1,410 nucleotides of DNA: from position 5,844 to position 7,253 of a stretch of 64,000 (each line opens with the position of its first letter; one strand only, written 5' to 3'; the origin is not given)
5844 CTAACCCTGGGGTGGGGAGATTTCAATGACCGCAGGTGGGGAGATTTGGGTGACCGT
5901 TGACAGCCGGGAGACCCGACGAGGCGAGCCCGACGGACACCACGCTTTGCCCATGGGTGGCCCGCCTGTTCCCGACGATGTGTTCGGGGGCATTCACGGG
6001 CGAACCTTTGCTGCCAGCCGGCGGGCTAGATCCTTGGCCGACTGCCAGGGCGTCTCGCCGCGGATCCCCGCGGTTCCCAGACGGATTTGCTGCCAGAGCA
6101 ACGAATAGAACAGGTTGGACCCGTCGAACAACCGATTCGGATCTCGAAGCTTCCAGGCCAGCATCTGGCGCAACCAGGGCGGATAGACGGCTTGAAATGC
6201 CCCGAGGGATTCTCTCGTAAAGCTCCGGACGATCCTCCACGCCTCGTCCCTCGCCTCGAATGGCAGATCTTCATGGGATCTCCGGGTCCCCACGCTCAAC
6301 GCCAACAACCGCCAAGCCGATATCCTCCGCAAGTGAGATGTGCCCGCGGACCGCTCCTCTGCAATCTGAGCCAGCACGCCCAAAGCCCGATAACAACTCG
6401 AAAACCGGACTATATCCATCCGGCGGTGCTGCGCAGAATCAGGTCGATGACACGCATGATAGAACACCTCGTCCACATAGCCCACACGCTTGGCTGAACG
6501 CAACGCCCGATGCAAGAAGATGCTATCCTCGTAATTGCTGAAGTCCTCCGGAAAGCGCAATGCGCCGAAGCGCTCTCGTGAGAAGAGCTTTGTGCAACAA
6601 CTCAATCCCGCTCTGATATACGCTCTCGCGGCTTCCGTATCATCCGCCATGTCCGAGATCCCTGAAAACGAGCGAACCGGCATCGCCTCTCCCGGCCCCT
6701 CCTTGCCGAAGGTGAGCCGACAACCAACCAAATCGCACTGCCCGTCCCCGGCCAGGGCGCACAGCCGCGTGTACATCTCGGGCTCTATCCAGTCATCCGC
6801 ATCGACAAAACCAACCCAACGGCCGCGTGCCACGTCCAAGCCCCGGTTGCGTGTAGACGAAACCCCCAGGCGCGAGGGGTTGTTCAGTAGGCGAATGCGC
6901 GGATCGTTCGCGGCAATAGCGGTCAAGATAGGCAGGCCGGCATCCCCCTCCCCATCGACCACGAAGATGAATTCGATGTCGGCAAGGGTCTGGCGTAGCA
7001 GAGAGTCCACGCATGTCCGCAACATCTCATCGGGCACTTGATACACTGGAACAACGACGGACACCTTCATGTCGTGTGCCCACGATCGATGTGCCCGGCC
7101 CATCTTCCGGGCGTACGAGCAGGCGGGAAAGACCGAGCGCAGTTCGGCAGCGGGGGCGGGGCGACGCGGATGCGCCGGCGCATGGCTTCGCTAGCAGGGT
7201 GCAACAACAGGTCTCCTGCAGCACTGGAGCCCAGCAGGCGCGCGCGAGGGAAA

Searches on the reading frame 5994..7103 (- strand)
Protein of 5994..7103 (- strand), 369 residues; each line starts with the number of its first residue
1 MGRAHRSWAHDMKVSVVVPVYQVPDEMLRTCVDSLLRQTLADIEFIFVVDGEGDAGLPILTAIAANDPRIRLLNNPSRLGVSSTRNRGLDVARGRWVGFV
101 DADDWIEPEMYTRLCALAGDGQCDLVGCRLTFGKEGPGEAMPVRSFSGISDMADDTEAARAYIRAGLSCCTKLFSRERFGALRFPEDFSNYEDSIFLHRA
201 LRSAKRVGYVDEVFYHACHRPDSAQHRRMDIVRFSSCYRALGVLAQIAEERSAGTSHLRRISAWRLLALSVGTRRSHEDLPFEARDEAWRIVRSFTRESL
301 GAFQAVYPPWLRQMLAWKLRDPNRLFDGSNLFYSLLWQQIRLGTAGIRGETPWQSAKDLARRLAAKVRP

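Call 53: search_protein_families(library=pfam, proteins=[window:5994-7103:-], max_evalue=0.01)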
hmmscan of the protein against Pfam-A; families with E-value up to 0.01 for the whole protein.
window:5994-7103:- (369 aa): 3 families
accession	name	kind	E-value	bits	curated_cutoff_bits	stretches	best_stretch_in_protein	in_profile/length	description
PF00535.33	Glycos_transf_2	-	8.6e-28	97.8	23.3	1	15-177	1-162/168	Glycosyl transferase family 2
PF13641.12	Glyco_tranf_2_3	-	9.3e-13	49.1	27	1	14-130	3-123/230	Glycosyltransferase like family 2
PF10111.15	Glyco_tranf_2_2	-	6.6e-07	29.5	27.3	1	15-117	1-105/276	Glycosyltransferase like family 2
